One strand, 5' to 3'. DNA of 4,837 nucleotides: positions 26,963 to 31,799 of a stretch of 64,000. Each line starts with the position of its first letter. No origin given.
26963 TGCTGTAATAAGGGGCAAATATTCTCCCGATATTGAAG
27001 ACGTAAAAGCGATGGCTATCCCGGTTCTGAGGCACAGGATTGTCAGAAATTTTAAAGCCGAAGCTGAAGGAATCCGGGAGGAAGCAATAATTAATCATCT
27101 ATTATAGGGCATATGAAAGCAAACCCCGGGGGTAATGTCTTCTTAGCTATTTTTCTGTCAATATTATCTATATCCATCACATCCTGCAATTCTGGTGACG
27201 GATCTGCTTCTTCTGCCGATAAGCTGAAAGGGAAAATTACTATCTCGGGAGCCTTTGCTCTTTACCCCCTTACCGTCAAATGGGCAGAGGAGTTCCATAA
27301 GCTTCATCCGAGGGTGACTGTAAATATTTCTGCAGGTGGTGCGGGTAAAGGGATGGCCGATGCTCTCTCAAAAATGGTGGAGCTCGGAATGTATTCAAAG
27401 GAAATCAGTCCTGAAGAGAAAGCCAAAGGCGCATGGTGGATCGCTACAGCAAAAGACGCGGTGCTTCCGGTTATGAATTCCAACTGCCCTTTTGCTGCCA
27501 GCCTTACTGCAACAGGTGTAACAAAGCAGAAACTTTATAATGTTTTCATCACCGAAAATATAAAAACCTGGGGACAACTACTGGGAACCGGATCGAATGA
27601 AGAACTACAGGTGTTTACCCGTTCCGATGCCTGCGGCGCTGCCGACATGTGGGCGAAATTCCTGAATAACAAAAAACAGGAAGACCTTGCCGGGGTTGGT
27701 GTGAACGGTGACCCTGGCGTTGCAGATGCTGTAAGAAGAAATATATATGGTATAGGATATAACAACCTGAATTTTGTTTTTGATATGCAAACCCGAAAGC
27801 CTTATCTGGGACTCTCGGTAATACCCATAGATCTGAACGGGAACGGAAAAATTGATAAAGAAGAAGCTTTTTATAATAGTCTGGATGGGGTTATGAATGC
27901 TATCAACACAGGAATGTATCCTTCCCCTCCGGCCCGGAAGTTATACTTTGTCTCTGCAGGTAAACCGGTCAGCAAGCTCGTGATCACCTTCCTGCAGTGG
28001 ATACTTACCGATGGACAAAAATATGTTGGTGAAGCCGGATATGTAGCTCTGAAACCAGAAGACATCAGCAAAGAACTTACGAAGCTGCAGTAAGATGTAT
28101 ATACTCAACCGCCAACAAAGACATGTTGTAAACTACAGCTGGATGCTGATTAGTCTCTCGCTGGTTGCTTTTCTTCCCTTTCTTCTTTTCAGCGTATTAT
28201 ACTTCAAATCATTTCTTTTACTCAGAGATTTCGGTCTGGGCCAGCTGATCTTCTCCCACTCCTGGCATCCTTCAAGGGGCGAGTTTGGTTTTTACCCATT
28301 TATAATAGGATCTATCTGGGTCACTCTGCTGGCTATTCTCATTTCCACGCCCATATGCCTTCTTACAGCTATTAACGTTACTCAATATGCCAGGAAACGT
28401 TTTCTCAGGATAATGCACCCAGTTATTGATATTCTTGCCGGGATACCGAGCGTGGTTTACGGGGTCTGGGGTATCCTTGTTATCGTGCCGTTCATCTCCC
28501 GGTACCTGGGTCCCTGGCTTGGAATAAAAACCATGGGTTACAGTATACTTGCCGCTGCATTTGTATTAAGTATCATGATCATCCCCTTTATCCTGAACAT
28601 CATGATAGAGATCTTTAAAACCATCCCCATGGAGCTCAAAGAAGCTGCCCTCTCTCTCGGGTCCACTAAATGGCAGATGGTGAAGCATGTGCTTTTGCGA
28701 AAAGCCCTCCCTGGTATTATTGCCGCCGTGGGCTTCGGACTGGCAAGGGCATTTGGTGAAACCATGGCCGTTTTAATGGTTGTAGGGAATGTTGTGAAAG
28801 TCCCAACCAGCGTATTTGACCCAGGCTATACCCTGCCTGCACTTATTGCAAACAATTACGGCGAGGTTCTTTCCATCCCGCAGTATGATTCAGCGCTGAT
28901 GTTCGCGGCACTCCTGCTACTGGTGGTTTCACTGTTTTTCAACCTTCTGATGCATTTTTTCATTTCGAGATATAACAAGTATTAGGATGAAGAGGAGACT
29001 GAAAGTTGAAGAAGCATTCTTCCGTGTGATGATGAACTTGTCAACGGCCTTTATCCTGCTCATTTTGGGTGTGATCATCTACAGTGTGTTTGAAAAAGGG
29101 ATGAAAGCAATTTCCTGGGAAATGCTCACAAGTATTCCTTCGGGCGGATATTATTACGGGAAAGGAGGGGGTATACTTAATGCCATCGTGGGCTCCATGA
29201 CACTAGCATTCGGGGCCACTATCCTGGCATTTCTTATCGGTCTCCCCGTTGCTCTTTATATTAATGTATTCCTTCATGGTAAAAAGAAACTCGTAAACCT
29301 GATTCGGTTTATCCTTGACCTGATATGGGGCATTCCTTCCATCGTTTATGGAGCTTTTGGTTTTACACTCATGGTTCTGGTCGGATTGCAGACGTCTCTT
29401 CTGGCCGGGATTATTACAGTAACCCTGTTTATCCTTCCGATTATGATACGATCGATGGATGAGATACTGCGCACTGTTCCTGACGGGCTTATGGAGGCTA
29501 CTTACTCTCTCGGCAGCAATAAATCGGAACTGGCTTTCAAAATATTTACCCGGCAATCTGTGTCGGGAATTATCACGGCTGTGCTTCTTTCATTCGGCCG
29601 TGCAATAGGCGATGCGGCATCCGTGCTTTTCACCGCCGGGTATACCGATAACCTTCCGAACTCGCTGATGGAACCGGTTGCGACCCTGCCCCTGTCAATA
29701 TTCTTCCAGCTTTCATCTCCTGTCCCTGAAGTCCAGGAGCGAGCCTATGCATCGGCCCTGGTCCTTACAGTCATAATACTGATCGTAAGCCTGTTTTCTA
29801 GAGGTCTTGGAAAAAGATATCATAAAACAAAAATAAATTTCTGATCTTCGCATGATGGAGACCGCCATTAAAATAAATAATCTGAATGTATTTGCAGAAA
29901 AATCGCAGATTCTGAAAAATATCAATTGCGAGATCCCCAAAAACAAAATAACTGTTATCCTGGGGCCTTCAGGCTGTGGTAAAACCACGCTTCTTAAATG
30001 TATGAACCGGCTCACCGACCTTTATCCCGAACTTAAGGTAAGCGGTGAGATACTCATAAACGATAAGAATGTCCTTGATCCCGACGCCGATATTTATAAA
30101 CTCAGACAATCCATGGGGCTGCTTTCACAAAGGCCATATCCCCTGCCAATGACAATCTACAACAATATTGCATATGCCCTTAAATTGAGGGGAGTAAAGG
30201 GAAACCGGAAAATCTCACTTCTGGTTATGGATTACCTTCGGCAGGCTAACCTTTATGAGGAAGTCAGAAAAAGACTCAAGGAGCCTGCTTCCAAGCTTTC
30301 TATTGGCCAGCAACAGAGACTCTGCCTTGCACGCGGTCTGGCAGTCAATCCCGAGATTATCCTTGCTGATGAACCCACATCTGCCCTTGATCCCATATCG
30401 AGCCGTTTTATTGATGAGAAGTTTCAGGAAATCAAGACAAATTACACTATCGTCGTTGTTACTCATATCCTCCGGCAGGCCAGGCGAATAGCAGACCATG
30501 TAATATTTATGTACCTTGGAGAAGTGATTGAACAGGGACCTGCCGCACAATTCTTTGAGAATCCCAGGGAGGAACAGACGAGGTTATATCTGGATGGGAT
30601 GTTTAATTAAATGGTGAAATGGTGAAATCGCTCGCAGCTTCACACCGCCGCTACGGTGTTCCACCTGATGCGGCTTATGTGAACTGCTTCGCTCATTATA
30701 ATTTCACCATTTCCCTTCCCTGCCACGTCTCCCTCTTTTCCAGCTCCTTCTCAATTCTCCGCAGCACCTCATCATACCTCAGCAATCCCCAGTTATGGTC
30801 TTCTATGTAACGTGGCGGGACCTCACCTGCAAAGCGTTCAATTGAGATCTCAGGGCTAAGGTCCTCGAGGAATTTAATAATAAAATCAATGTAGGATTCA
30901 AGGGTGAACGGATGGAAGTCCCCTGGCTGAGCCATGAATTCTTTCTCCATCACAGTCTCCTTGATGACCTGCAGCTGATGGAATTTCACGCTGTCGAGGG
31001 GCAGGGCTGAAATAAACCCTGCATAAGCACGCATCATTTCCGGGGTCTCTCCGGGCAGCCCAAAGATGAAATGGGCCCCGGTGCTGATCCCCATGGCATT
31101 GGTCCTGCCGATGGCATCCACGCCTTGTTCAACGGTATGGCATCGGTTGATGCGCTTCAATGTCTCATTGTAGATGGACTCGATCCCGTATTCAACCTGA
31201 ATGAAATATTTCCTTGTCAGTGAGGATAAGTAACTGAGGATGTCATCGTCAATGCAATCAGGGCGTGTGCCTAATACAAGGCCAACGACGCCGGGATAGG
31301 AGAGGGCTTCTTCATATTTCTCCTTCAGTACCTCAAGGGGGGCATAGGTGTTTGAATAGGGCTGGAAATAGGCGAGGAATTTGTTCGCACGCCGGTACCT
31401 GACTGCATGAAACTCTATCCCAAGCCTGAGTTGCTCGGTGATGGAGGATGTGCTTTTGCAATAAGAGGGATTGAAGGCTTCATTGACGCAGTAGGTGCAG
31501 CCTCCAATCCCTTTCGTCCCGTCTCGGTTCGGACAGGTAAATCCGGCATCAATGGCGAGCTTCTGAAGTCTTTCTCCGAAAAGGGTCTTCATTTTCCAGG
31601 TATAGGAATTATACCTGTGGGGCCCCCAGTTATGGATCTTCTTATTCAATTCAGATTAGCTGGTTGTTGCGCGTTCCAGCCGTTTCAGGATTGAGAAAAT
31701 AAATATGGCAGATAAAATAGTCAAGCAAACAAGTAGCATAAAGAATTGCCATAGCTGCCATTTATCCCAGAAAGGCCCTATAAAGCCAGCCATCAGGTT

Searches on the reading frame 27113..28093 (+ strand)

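Call 26: search_protein_families(library=pfam, proteins=[window:27113-28093:+], max_evalue=0.000001)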
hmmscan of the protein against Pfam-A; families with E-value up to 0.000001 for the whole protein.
window:27113-28093:+ (326 aa): 1 family
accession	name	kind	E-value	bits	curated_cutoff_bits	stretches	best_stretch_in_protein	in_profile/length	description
PF12849.12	PBP_like_2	-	3e-31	109.6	27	1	33-300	3-266/267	PBP superfamily domain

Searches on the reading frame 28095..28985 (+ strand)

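Call 26: search_protein_families(library=pfam, proteins=[window:28095-28985:+], max_evalue=0.000001)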
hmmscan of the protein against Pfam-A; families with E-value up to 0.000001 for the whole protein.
window:28095-28985:+ (296 aa): 1 family
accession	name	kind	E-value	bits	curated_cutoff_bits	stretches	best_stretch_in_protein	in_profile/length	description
PF00528.27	BPD_transp_1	-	4.3e-21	75.9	26.4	1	90-293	7-182/184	Binding-protein-dependent transport system inner membrane component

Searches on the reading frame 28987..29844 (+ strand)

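Call 26: search_protein_families(library=pfam, proteins=[window:28987-29844:+], max_evalue=0.000001)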
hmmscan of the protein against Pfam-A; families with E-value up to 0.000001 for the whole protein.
window:28987-29844:+ (285 aa): 1 family
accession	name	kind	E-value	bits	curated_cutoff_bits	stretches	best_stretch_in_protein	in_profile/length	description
PF00528.27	BPD_transp_1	-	2.3e-18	67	26.4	1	85-277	1-181/184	Binding-protein-dependent transport system inner membrane component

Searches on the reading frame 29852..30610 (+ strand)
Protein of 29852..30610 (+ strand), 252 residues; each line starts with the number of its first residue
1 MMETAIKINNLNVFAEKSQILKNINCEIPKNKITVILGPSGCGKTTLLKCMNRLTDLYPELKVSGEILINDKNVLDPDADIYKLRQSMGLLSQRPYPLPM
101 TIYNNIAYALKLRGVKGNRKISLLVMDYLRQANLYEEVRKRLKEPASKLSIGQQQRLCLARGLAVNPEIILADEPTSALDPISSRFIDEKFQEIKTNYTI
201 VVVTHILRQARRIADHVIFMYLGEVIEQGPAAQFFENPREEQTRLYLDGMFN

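Call 26: search_protein_families(library=pfam, proteins=[window:29852-30610:+], max_evalue=0.000001)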
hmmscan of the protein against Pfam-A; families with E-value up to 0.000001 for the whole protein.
window:29852-30610:+ (252 aa): 2 families
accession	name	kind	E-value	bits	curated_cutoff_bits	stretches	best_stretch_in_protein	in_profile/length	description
PF00005.33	ABC_tran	-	1.4e-27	97.4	25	1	21-177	1-137/137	ABC transporter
PF13304.12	AAA_21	-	2.5e-09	38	27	0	33-61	1-26/304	AAA domain, putative AbiEii toxin, Type IV TA system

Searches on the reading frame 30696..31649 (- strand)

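Call 26: search_protein_families(library=pfam, proteins=[window:30696-31649:-], max_evalue=0.000001)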
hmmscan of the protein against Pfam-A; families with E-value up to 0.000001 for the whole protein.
window:30696-31649:- (317 aa): 2 families
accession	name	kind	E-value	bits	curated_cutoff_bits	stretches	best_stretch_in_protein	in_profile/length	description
PF16199.10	Radical_SAM_C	-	1.4e-18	67.2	31.9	1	219-305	2-85/85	Radical_SAM C-terminal domain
PF04055.27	Radical_SAM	-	1.2e-11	45.5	29.5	1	50-211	10-164/166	Radical SAM superfamily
